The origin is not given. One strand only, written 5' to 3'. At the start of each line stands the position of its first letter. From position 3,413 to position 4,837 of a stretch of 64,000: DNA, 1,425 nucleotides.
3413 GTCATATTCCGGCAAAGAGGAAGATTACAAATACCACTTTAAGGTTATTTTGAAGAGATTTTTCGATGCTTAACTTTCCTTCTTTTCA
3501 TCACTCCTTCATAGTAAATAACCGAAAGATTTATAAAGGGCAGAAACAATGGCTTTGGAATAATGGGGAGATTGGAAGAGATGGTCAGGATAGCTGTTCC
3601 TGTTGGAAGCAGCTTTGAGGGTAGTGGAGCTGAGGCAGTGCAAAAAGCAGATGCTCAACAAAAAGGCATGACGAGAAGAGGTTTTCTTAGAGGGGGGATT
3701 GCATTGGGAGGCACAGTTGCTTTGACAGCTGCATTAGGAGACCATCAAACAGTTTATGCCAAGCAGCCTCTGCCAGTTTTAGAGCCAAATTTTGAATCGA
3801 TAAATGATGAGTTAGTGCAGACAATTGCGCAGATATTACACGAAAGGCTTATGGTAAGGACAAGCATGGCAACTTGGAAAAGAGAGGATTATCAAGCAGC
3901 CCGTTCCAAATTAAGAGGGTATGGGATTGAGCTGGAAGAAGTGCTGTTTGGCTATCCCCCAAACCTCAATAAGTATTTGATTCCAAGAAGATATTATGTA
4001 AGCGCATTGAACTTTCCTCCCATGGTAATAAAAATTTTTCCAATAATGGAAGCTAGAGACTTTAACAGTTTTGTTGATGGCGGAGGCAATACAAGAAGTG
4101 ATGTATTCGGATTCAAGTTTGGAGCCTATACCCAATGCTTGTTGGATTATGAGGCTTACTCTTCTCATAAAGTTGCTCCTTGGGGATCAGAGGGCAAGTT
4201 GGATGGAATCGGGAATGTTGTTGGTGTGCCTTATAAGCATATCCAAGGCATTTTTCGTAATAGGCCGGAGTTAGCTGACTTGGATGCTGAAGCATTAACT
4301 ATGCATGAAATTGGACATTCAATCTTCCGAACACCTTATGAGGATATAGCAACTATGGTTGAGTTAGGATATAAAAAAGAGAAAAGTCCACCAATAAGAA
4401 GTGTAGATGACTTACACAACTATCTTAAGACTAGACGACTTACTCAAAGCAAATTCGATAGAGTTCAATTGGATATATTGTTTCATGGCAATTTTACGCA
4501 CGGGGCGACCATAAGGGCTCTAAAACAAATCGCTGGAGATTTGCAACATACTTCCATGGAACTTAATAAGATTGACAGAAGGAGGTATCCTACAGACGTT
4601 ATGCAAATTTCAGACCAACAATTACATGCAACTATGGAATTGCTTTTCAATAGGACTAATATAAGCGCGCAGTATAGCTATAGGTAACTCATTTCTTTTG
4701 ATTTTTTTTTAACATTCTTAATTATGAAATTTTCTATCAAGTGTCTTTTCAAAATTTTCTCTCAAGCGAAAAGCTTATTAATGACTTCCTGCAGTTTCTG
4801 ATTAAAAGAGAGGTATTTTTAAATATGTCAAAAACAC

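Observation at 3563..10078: Paralogous Tat-exported HExxH-family proteins: one with an intact motif, one EExxH lipoprotein-like, each coupled to a giant-adhesin gene start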

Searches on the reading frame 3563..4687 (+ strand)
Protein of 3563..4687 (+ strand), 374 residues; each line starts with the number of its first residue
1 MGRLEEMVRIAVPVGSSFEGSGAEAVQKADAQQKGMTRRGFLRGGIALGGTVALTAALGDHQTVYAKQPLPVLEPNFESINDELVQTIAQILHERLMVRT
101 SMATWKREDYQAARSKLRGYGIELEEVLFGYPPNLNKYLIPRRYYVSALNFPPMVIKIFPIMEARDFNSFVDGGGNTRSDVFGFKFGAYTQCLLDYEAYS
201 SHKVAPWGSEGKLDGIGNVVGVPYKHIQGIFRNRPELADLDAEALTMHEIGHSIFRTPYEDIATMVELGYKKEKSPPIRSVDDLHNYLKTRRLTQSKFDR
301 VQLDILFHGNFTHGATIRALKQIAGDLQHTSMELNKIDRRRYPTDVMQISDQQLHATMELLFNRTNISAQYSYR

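Call 4: search_protein_families(library=pfam, proteins=[window:3563-4684:+], max_evalue=1)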
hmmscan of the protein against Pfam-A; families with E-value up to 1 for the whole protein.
window:3563-4684:+ (374 aa): 1 family
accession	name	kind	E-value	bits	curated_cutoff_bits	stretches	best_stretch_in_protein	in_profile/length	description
PF10518.14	TAT_signal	-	0.005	17.2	22.7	1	36-54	2-20/21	TAT (twin-arginine translocation) pathway signal sequence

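Call 5: search_protein_families(library=ncbifam, proteins=[window:3563-4684:+], max_evalue=1)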
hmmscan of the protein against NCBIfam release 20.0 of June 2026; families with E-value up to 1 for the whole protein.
window:3563-4684:+ (374 aa): 1 family
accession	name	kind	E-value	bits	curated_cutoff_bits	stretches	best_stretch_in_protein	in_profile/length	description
TIGR01409.1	TAT_signal_seq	domain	0.21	12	16.7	1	37-57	2-21/29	twin-arginine translocation signal domain-containing protein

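Call 10: find_homologous_proteins(query=window:3563-4684:+)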
Query window:3563-4684:+ (374 aa): 1 proteins with E <= 0.001 among 3512 candidates.
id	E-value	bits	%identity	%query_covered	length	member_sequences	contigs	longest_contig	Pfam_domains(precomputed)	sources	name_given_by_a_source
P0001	7.7e-251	849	100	100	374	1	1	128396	-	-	-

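Call 21: find_encoding_contigs(protein=window:3563-4687:+, flank=10000)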
Protein window:3563-4687:+ (374 aa): 1 contig read that carries it; 1 place shown.
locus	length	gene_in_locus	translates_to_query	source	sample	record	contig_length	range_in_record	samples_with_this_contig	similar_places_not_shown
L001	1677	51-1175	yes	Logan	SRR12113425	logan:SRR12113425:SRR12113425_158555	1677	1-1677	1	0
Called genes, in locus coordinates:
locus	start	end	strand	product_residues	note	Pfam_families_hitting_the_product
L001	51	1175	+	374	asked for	-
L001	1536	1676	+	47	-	?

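Call 25: predict_structure(alignment_id=A1)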
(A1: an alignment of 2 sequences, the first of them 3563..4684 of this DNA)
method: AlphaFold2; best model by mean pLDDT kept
length: 374 residues; sequences in the alignment: 2
mean_pLDDT: 40.8   pTM: 0.31
mean pLDDT of the five models: 40.8, 40.4, 38.1, 36.4, 31.4
residues with pLDDT >= 90: 0; 70-90: 27; 50-70: 66; < 50: 281
segments of 3 or more residues with pLDDT < 50: 1-78, 98-104, 148-155, 160-278, 291-325, 327-331, 342-347, 357-361, 364-374
pLDDT, mean of each block of 10 residues (from residue 1): 30 27 30 27 25 25 23 39 74 59 58 78 70 56 50 45 34 28 28 26 25 25 29 33 32 33 40 44 54 45 43 41 48 51 49 50 42 29
secondary structure, 60 per line:
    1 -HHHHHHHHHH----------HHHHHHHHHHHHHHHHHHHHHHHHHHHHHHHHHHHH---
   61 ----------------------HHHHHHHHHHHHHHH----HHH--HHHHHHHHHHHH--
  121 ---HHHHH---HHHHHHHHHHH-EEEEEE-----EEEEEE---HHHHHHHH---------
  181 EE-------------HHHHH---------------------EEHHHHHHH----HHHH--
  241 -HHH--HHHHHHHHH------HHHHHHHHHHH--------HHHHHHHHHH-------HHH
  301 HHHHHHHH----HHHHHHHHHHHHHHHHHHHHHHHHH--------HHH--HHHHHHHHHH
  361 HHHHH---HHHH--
elements in order: H2-11 H22-57 H83-97 H107-118 H124-128 H132-142 E144-149 E155-160 H164-171 H196-200 H224-230 H235-238 H247-255 H262-272 H281-290 H298-308 H313-337 H351-365 H369-372

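Call 28: search_solved_structures(query=A1, max_evalue=10)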
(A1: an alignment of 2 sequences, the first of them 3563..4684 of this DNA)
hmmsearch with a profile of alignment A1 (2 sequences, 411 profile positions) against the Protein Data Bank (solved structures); distinct sequences matched with E-value up to 10: 3.
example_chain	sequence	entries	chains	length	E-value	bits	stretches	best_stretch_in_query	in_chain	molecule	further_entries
2kuc_A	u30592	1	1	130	1.4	11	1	122-181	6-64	Putative disulphide-isomerase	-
9fks_c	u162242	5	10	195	2.3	10.3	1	30-58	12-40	Ubiquinol-cytochrome c reductase iron-sulfur subunit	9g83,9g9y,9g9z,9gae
2yiu_C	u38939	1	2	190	2.4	10.2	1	30-58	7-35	UBIQUINOL-CYTOCHROME C REDUCTASE IRON-SULFUR SUBUNIT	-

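Call 33: search_protein_representatives(alignment_id=A1)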
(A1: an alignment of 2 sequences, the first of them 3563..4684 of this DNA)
Query: 2 sequences, 411 profile positions. Proteins with E-value up to 0.001 (for the whole library): 11; up to 1e-10: 10; up to 1e-30: 5. The best 11 are listed.
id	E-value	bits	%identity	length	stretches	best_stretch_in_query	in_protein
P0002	5.2e-208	707.4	-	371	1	29-411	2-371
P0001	1.2e-203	693.1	-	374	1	1-411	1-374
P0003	3.6e-57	210.6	-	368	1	1-407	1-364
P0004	3.0e-56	207.6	-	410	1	1-399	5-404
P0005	1.1e-34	136.5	-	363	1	106-396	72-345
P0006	8.6e-26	107.3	-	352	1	113-402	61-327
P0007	1.4e-19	86.8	-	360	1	24-396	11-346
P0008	1.1e-18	83.8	-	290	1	163-396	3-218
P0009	8.8e-17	77.6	-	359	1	114-274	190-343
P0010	2.2e-13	66.4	-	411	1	33-387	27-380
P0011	3.9e-10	55.7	-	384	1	77-335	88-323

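Call 36: find_homologous_proteins(query=A4, max_evalue=0.01)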
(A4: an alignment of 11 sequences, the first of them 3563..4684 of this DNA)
Query A4 (11 sequences) (374 aa, profile of the alignment): 2 proteins with E <= 0.01 among 8000 candidates.
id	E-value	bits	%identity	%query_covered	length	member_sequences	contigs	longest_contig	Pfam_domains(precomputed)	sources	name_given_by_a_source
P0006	1.1e-120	421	26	61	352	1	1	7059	-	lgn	-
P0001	5.3e-118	412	100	100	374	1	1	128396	-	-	-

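Call 38: find_encoding_contigs(protein=P0006, flank=10000)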
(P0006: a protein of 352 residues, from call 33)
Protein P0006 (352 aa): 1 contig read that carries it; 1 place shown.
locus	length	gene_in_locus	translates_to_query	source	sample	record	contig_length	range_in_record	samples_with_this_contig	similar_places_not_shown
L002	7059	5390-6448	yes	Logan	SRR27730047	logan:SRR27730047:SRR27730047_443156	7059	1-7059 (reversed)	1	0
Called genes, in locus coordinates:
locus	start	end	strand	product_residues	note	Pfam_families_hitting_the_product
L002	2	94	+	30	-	?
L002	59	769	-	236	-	PF13353:Fer4_12 (weak), PF04055:Radical_SAM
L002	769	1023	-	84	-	PF13192:Thioredoxin_3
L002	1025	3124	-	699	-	PF13597:NRDD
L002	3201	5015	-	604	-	PF00773:RNB, PF00575:S1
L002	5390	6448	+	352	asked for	-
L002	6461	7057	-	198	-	?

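Call 39: find_encoding_contigs(protein=P0003, flank=10000)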
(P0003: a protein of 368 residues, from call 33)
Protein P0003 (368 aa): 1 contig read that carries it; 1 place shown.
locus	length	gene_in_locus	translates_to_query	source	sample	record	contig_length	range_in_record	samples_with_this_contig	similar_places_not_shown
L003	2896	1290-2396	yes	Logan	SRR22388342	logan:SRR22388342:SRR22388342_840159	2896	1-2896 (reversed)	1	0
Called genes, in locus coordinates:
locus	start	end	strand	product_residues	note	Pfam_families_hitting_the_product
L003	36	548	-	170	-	PF05168:HEPN (weak)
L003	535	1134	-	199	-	-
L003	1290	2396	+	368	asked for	-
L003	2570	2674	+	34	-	-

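Call 40: find_encoding_contigs(protein=P0004, flank=10000)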
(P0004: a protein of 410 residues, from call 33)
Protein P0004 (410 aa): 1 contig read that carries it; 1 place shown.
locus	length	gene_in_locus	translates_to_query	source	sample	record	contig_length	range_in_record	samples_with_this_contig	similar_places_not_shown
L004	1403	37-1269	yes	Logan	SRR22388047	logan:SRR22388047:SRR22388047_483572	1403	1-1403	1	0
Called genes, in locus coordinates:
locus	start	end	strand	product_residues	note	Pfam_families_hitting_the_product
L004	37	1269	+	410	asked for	-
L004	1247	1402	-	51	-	?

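Call 43: find_encoding_contigs(protein=P0005, flank=10000)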
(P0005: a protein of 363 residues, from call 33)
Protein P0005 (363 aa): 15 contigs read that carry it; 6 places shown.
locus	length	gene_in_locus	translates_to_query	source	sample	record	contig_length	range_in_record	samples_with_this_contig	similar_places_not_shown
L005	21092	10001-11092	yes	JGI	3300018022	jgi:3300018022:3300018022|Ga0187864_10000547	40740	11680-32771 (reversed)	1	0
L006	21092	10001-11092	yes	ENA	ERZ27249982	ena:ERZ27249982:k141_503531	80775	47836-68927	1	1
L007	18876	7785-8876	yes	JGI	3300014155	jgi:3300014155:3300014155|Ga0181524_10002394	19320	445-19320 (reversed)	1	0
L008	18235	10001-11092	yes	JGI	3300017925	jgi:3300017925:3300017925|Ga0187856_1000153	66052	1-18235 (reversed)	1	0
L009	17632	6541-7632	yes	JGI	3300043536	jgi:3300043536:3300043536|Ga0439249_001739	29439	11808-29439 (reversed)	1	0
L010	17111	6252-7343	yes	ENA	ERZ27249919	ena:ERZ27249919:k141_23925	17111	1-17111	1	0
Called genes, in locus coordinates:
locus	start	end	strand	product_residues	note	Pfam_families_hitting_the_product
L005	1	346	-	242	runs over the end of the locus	PF00561:Abhydrolase_1, PF00975:Thioesterase, PF12146:Hydrolase_4, PF12697:Abhydrolase_6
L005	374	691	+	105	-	-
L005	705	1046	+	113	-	-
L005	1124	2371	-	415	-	PF13433:Peripla_BP_5, PF13458:Peripla_BP_6, PF01094:ANF_receptor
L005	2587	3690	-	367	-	PF01590:GAF, PF13185:GAF_2, PF13492:GAF_3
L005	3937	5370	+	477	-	PF00158:Sigma54_activat, PF25601:AAA_lid_14, PF12801:Fer4_5 (weak)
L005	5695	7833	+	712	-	PF04773:FecR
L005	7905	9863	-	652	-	PF05226:CHASE2, PF00211:Guanylate_cyc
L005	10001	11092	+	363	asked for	-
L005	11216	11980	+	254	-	PF23023:Anti-Pycsar_Apyc1, PF00753:Lactamase_B, PF12706:Lactamase_B_2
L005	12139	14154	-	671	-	PF00580:UvrD-helicase, PF13245:AAA_19, PF13604:AAA_30 (faint), PF01443:Viral_helicase1 (faint), PF13361:UvrD_C, PF13538:UvrD_C_2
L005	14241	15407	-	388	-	PF01955:CbiZ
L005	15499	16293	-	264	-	PF00005:ABC_tran, PF02463:SMC_N (weak), PF13304:AAA_21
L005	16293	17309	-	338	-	PF01032:FecCD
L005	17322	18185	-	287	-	PF01497:Peripla_BP_2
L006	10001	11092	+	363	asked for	-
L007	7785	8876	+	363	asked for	-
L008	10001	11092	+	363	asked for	-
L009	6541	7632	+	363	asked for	-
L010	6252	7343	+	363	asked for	-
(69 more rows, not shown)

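Call 44: find_encoding_contigs(protein=P0007, flank=10000)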
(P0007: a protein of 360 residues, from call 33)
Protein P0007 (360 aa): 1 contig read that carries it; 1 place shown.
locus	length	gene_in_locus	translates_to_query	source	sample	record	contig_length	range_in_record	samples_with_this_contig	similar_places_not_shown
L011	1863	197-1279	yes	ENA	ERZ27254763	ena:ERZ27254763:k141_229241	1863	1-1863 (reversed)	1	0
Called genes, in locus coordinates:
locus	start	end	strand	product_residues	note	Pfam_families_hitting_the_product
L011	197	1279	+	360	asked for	-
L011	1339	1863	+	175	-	?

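Call 45: find_encoding_contigs(protein=P0010, flank=10000)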
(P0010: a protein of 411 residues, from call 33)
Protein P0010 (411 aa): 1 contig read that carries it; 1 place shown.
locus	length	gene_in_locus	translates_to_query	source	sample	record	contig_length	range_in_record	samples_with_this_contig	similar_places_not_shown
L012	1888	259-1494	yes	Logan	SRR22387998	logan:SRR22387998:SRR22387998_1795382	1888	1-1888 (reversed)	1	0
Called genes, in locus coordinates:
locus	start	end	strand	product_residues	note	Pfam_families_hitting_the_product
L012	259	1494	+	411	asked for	-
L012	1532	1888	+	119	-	?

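Call 46: find_encoding_contigs(protein=P0011, flank=10000)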
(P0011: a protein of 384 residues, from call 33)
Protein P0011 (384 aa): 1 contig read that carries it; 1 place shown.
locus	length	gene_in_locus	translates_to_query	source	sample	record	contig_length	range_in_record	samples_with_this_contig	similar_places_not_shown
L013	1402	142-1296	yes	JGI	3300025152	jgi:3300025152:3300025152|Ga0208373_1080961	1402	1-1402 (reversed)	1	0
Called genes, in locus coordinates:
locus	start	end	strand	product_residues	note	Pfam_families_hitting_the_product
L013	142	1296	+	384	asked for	-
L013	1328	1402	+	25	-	?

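Call 52: find_related_loci(query=A8, collection=genome_contigs, flank=10000)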
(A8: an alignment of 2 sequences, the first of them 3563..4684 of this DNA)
Query A8 (374 aa) in genome_contigs; peptide patterns used: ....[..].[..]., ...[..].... (x = any residue, [..] = any of these).
84 stretches matched a pattern, but none encodes a relative of the query by tblastn (E <= 1e-3).

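Call 56: search_protein_families(library=pfam, alignment_id=A4, max_evalue=1)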
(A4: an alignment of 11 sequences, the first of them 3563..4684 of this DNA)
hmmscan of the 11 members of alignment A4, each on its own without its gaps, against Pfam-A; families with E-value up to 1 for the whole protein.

A. member 1, window:3563-4684:+ (374 aa): 1 family
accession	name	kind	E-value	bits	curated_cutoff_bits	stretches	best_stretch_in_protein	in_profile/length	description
PF10518.14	TAT_signal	-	0.005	17.2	22.7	1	36-54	2-20/21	TAT (twin-arginine translocation) pathway signal sequence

B. families by the number of members that match (of 11 scanned): 10 families
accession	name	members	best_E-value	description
PF10518.14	TAT_signal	2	0.005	TAT (twin-arginine translocation) pathway signal sequence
PF11663.14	Toxin_YhaV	1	0.014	Toxin with endonuclease activity, of toxin-antitoxin system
PF17239.7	DUF5312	1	0.014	Family of unknown function (DUF5312)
PF21248.3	SoFic-like_C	1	0.019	Protein adenylyltransferase SoFic-like, C-terminal domain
PF23678.1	YqhI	1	0.039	YqhI-like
PF06940.17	DUF1287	1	0.093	Domain of unknown function (DUF1287)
PF23873.1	DUF7228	1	0.11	Family of unknown function (DUF7228)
PF02746.21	MR_MLE_N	1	0.13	Mandelate racemase / muconate lactonizing enzyme, N-terminal domain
PF12889.12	DUF3829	1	0.14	Protein of unknown function (DUF3829)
PF06262.17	Zincin_1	1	0.19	Zincin-like metallopeptidase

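Call 57: search_solved_structures(query=A4, max_evalue=10, show_alignments=3)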
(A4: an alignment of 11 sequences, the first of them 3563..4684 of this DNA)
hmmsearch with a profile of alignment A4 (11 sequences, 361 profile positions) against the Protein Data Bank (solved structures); distinct sequences matched with E-value up to 10: 9.
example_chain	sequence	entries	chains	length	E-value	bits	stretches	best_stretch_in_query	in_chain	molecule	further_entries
8glt_1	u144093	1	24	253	0.017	17.5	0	63-100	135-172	C2-chlorophyll-comp_O32-15_ctermHis, polyalanine model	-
9qlr_J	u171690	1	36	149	0.13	14.7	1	90-124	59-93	Transcriptional regulator MraZ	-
8u0k_A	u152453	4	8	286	0.14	14.5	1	205-268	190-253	Isopentenyl phosphate kinase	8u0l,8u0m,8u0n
9sx6_A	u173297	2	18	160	0.15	14.5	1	90-124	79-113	Transcriptional regulator MraZ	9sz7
9qlg_A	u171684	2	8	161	0.15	14.5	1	90-124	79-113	Transcriptional regulator MraZ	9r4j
7unh_A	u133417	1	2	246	0.37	13.1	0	39-101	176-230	SP2 designed chlorophyll dimer protein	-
7uni_A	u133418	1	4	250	0.39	13.1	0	39-101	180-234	SP2-ZnPPaM designed chlorophyll dimer protein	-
9knp_A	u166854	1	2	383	0.93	11.8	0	4-80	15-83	375aa long hypothetical alchol dehydrogenase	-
8pfb_G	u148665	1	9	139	1.2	11.4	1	41-83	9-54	Type IV pilin PilE1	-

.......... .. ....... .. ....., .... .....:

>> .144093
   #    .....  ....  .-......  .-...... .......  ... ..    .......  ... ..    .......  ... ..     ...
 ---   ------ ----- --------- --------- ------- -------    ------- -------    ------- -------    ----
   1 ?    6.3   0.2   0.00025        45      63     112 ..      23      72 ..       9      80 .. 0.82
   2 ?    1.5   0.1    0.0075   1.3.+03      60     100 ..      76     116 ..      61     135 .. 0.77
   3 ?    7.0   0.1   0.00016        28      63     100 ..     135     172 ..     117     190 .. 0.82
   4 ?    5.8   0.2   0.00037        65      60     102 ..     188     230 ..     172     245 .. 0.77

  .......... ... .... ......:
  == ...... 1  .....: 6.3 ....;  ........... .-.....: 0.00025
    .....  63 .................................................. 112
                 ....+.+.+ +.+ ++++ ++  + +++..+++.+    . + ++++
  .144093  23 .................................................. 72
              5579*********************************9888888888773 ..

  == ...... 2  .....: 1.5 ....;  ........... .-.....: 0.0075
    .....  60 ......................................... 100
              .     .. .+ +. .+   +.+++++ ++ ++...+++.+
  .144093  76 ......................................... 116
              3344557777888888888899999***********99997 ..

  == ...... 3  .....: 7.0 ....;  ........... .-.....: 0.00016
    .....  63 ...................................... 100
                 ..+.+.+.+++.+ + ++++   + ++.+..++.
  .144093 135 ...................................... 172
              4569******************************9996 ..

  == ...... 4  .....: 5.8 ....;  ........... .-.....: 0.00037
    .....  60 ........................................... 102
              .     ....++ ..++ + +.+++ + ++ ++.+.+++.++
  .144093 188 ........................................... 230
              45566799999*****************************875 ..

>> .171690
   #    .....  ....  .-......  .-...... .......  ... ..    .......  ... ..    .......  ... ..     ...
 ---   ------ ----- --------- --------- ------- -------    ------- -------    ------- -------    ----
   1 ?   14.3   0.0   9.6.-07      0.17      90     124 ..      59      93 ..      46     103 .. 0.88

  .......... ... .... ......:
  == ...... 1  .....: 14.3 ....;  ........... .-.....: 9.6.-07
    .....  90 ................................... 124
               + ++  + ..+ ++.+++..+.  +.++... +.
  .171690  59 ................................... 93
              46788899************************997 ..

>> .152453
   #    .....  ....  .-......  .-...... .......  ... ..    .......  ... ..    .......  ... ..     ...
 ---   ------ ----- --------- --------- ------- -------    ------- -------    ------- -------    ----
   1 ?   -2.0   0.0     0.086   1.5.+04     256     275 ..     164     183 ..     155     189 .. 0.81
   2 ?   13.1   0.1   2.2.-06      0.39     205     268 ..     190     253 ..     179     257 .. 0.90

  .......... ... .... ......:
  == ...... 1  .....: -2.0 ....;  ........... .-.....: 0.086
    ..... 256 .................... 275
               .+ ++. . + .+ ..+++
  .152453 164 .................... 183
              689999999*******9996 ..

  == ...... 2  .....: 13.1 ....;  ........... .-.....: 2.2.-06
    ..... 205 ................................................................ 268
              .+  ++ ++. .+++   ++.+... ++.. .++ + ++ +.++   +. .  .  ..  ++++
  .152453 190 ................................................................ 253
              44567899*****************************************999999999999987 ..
